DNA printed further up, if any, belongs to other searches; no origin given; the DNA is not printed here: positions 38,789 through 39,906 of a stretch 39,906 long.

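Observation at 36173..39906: Caspase-like protease with a PG-binding domain, preceded by two paralogous unknown proteins: possible protease-effector module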

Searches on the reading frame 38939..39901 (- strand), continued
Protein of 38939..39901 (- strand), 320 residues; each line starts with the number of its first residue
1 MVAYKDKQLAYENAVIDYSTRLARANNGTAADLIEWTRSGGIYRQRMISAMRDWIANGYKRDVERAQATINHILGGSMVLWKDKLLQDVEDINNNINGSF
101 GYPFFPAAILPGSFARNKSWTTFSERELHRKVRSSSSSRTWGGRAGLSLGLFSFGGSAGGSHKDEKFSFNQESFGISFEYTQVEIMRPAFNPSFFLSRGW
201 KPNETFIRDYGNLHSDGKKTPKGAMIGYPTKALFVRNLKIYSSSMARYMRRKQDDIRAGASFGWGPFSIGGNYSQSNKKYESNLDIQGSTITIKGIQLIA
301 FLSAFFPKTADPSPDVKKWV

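Call 80: find_encoding_contigs(protein=P0344, flank=8000, max_places=1)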
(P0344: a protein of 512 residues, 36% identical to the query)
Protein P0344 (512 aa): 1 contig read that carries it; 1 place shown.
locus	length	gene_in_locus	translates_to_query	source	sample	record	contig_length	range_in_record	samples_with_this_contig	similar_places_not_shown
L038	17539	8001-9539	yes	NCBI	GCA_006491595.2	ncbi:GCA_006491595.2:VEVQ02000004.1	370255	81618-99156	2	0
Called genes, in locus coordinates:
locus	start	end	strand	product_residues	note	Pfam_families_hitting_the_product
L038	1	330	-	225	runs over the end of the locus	PF00072:Response_reg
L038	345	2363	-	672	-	PF07719:TPR_2 (faint), PF13374:TPR_10 (faint), PF13424:TPR_12 (weak), PF00515:TPR_1 (weak), PF07730:HisKA_3 (weak), PF02518:HATPase_c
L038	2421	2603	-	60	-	-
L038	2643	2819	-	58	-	-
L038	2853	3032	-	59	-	-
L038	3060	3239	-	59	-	-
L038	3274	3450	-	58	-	-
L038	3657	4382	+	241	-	PF00149:Metallophos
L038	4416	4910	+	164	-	PF20351:DUF6646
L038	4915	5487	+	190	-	PF03831:YjdM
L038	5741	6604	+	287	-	PF00656:Peptidase_C14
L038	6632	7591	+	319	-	PF00089:Trypsin (weak), PF13365:Trypsin_2 (weak)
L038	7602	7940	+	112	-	-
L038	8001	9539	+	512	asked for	-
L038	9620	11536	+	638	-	PF13620:CarboxypepD_reg, PF13715:CarbopepD_reg_2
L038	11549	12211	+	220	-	-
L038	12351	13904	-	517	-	PF00171:Aldedh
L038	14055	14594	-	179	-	PF06052:3-HAO, PF07883:Cupin_2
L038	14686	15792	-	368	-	PF19580:Exo_endo_phos_3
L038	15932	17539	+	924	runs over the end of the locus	PF13620:CarboxypepD_reg, PF13715:CarbopepD_reg_2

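Call 81: find_encoding_contigs(protein=P0412, flank=8000, max_places=1)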
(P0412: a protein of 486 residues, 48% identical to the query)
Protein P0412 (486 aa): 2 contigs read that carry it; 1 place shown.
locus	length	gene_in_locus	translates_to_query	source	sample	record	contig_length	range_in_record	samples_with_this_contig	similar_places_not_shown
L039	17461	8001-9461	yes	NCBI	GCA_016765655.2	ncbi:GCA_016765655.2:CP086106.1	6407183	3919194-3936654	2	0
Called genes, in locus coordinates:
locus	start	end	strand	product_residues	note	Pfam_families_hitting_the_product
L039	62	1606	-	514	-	PF04055:Radical_SAM, PF02579:Nitro_FeMo-Co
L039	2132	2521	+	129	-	-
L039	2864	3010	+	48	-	-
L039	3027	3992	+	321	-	PF08379:Bact_transglu_N, PF01841:Transglut_core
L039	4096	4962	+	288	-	PF01841:Transglut_core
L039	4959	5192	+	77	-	-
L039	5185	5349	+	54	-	-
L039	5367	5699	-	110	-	-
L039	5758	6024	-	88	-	-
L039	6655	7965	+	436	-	PF00045:Hemopexin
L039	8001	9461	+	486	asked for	-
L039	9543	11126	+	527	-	-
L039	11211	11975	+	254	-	PF13539:Peptidase_M15_4, PF01471:PG_binding_1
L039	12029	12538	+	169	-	-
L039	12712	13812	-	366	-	PF00465:Fe-ADH, PF13685:Fe-ADH_2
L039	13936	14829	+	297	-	PF00126:HTH_1, PF03466:LysR_substrate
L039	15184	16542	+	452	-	PF01408:GFO_IDH_MocA (weak), PF21135:DRL_cat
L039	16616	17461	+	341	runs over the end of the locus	PF03480:DctP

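Call 82: find_encoding_contigs(protein=P0332, flank=8000, max_places=1)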
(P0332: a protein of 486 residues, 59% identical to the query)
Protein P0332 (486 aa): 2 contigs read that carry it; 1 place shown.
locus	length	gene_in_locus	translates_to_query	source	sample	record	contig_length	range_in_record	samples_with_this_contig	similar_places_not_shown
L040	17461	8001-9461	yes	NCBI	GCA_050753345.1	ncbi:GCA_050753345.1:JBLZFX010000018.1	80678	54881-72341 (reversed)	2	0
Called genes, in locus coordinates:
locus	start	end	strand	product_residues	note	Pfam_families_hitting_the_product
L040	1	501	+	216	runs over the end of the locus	PF00072:Response_reg, PF08281:Sigma70_r4_2 (faint), PF00196:GerE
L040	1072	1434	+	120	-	PF03551:PadR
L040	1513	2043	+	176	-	PF12046:CCB1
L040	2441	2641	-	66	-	PF07282:Cas12f1-like_TNB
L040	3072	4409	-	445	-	PF02113:Peptidase_S13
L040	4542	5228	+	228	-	PF11152:CCB2_CCB4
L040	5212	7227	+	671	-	-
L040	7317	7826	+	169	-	PF04306:DUF456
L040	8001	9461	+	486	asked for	-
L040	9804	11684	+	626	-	-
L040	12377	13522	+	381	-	PF01627:Hpt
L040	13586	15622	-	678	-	PF07929:PRiA4_ORF3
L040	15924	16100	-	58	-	-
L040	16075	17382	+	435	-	PF01490:Aa_trans, PF03222:Trp_Tyr_perm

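Call 86: find_related_loci(query=A6, collection=metagenome_contigs, flank=7000)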
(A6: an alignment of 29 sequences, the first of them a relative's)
Query A6 (490 aa) in metagenome_contigs; peptide patterns used: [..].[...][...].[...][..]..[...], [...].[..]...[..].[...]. (x = any residue, [..] = any of these).
241 stretches matched a pattern; 60 encode a relative of the query (tblastn E <= 1e-3); 59 distinct loci.
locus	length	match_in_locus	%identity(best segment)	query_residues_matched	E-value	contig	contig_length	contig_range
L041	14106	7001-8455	56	1-489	0e+0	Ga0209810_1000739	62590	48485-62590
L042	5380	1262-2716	55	1-489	0e+0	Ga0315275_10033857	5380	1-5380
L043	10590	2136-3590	56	1-489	0e+0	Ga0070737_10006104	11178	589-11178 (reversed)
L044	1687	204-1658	54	1-489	0e+0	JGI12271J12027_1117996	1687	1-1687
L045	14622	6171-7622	53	1-489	2e-177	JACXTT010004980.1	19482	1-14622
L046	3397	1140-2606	55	1-490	0e+0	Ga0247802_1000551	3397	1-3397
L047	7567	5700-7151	52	1-489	3e-176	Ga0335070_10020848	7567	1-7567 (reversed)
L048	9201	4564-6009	53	5-489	9e-170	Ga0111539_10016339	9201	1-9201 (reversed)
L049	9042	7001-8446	53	5-489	9e-170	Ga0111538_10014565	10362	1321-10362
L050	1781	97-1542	52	5-489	0e+0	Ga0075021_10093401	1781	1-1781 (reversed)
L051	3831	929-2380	51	4-490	3e-176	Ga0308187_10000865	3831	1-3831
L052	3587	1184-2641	49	1-489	2e-175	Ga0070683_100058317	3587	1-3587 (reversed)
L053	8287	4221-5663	50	1-484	3e-166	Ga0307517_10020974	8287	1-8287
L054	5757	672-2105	49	1-481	6e-167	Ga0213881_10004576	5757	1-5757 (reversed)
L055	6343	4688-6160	51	1-490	2e-164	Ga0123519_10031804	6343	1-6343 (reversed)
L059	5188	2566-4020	50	1-489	3e-162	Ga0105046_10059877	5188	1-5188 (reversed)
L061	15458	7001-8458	48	1-490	1e-146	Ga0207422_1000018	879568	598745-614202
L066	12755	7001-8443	48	5-489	1e-140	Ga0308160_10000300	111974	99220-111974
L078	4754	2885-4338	55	1-489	1e-92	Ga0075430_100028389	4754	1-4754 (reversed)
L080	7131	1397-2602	36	6-484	1e-88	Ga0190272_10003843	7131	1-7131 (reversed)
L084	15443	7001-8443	47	5-489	4e-136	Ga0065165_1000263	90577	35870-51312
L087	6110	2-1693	45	109-484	7e-53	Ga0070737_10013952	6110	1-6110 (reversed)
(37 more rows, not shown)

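Call 88: search_protein_families(library=pfam, proteins=[L041:4959-5930:+, L087:2306-3175:+, L042:2726-4426:+, L045:9313-10161:+, L054:3789-4535:+, L066:10044-11366:+, L061:8495-10372:+, L037:11097-11777:+, L084:10122-10661:+, L041:6430-6882:+], max_evalue=0.01)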
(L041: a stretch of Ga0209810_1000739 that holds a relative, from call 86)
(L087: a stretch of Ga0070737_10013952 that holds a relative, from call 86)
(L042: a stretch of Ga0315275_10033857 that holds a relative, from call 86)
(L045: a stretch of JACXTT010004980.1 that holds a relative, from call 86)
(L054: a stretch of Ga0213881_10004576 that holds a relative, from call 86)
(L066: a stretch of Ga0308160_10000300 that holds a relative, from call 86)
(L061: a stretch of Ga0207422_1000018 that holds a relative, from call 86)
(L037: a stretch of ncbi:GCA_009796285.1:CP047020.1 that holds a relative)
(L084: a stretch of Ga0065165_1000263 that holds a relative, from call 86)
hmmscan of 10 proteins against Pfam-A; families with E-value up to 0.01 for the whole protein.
L041:4959-5930:+ (323 aa): 3 families
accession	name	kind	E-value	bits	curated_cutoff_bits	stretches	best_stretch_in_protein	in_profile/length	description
PF01471.23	PG_binding_1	-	3.6e-19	69.1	23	1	9-64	2-57/57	Putative peptidoglycan binding domain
PF08823.16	PG_binding_2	-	0.00017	22.2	21.1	1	7-45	13-51/74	Putative peptidoglycan binding domain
PF09374.15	PG_binding_3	-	0.007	17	24.6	0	19-46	10-37/76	Predicted Peptidoglycan domain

L087:2306-3175:+ (289 aa): 1 family
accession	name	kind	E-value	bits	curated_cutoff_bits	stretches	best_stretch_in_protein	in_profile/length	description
PF01471.23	PG_binding_1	-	2.8e-11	43.9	23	1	229-282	3-57/57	Putative peptidoglycan binding domain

L042:2726-4426:+ (566 aa): 2 families
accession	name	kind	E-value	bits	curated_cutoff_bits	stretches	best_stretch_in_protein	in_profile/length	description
PF01471.23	PG_binding_1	-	2.8e-15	56.7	23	1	480-539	1-57/57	Putative peptidoglycan binding domain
PF09374.15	PG_binding_3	-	0.00055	20.5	24.6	0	523-547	15-44/76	Predicted Peptidoglycan domain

L045:9313-10161:+ (282 aa): 0 families

L054:3789-4535:+ (248 aa): 0 families

L066:10044-11366:+ (440 aa): 0 families

L061:8495-10372:+ (625 aa): 2 families
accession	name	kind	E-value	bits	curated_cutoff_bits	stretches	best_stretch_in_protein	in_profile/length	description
PF07719.23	TPR_2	-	0.00024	21.4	27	0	457-482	8-33/34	Tetratricopeptide repeat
PF00515.34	TPR_1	-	0.00091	19.4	27.8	0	463-480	14-31/34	Tetratricopeptide repeat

L037:11097-11777:+ (226 aa): 0 families

L084:10122-10661:+ (179 aa): 1 family
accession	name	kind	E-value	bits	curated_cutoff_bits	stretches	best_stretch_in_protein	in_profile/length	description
PF04828.22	GFA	-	2.2e-26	92.6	24.3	1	6-118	3-114/115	Glutathione-dependent formaldehyde-activating enzyme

L041:6430-6882:+ (150 aa): 0 families

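Call 94: fold_search(model_id=the predicted structure, library=viral)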
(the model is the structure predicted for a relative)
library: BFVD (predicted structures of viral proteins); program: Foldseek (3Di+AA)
matches with E <= 10: 203; with E <= 0.001: 0
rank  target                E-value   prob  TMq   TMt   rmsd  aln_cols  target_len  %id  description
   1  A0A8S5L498            4.0e-02  0.08  0.08  0.09  33.3       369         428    9  Maturation protein [ssRNA phage SRR5467139_1]
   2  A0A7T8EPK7            6.5e-02  0.25  0.12  0.10  22.4       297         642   13  Uncharacterized protein [Erwinia phage pEa_SNUABM_5]
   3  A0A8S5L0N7            9.1e-02  0.06  0.09  0.10  19.6       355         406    7  Maturation protein [ssRNA phage SRR6960799_39]
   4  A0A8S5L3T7            1.0e-01  0.06  0.08  0.10  19.7       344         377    9  Maturation protein [ssRNA phage SRR5208575_1]
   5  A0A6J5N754            1.1e-01  0.41  0.09  0.18  11.4       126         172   20  Uncharacterized protein [uncultured Caudovirales phage]
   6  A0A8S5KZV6            1.3e-01  0.03  0.06  0.07  23.2       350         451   10  Maturation protein [ssRNA phage SRR5466727_6]
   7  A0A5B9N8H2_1          1.4e-01  0.15  0.11  0.06  31.9       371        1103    7  (no name in the UniProt tables at hand)
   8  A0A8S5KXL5            1.4e-01  0.02  0.06  0.07  33.8       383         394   11  Maturation protein [ssRNA phage ESE007]
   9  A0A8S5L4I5            1.5e-01  0.08  0.09  0.11  24.6       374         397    9  Maturation protein (Fragment) [ssRNA phage SRR6960551_5]
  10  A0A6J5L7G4            1.7e-01  0.04  0.08  0.12  24.3       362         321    8  Uncharacterized protein [uncultured Caudovirales phage]
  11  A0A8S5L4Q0            1.7e-01  0.03  0.06  0.07  26.7       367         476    9  Maturation protein (Fragment) [ssRNA phage SRR6960799_20]
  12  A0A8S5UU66            2.5e-01  0.60  0.07  0.16  15.9        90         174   18  Uncharacterized protein [Myoviridae sp. ctvxP16]
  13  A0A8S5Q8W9            3.3e-01  0.02  0.07  0.12  24.7       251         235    8  Uncharacterized protein [Siphoviridae sp. ctdVv30]
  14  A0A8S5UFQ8            3.8e-01  0.01  0.05  0.07  25.8       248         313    8  Uncharacterized protein [Myoviridae sp. ctcyQ27]
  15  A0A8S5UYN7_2          4.1e-01  0.10  0.10  0.07  37.5       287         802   10  Endosialidase chaperone [Siphoviridae sp. ctkKt3]
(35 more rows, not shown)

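Call 102: search_protein_families(library=pfam, proteins=[L059:1057-2448:+, L078:1289-2797:+, L080:123-1376:+, L039:6655-7965:+, L087:2306-3175:+, L041:4959-5930:+], max_evalue=1)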
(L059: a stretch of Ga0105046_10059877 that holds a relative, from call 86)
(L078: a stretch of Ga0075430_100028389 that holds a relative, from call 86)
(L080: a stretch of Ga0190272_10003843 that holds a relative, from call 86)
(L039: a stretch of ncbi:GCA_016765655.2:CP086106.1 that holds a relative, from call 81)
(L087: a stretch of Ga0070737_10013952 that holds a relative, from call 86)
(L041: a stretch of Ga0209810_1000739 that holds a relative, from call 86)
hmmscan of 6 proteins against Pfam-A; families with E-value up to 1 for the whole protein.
L059:1057-2448:+ (463 aa): 2 families
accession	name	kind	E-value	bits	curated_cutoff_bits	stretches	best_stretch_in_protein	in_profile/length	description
PF00045.24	Hemopexin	-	5.6e-11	42.7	21.3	1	43-87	1-43/45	Hemopexin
PF24996.1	NANM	-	0.08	12.2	45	1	120-196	34-108/350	N-acetylneuraminate epimerase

L078:1289-2797:+ (502 aa): 1 family
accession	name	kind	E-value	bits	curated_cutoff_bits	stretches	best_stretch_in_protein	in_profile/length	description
PF00045.24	Hemopexin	-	9.6e-15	54.7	21.3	2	84-126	1-41/45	Hemopexin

L080:123-1376:+ (417 aa): 3 families
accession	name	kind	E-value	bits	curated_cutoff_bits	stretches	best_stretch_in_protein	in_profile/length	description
PF00045.24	Hemopexin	-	2e-40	136.9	21.3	4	121-164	1-42/45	Hemopexin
PF00877.26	NLPC_P60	-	0.032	14.6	23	1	316-345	47-75/105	NlpC/P60 family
PF05257.22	CHAP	-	0.038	14.9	26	1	268-352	15-75/81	CHAP domain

L039:6655-7965:+ (436 aa): 2 families
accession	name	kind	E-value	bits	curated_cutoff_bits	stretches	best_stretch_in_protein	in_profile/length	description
PF00045.24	Hemopexin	-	3.8e-20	72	21.3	2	102-146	1-43/45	Hemopexin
PF11626.13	Rap1_C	-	0.15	12.6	24.2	1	138-156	39-57/84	TRF2-interacting telomeric protein/Rap1 - C terminal domain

L087:2306-3175:+ (289 aa): 2 families
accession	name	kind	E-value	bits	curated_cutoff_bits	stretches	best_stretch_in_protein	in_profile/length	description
PF01471.23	PG_binding_1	-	2.8e-11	43.9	23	1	229-282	3-57/57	Putative peptidoglycan binding domain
PF08823.16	PG_binding_2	-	0.18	12.5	21.1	1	219-263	6-51/74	Putative peptidoglycan binding domain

L041:4959-5930:+ (323 aa): 3 families
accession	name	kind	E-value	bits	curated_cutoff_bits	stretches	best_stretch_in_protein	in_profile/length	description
PF01471.23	PG_binding_1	-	3.6e-19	69.1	23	1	9-64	2-57/57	Putative peptidoglycan binding domain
PF08823.16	PG_binding_2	-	0.00017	22.2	21.1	1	7-45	13-51/74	Putative peptidoglycan binding domain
PF09374.15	PG_binding_3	-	0.007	17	24.6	0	19-46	10-37/76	Predicted Peptidoglycan domain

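Call 111: search_protein_families(library=padloc, proteins=[L008:4163-5152:+], max_evalue=0.001)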
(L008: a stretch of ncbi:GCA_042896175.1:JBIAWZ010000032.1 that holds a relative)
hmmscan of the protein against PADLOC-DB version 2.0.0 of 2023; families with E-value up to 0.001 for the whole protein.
L008:4163-5152:+ (329 aa): 3 families
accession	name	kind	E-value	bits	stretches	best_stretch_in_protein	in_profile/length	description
PDLC01457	WYL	-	2e-45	153.2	1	4-235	2-207/229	"CAS-I,CAS-II,CAS-III,CAS-IV,CAS-V,CAS-VI; associated_signaling"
PDLC01652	WYL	-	4.3e-29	99.9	1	141-323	16-162/162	"CAS-I,CAS-II,CAS-III,CAS-IV,CAS-V,CAS-VI; associated_signaling"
PDLC01766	Cas3c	-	9.2e-09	32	1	7-249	9-247/1009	-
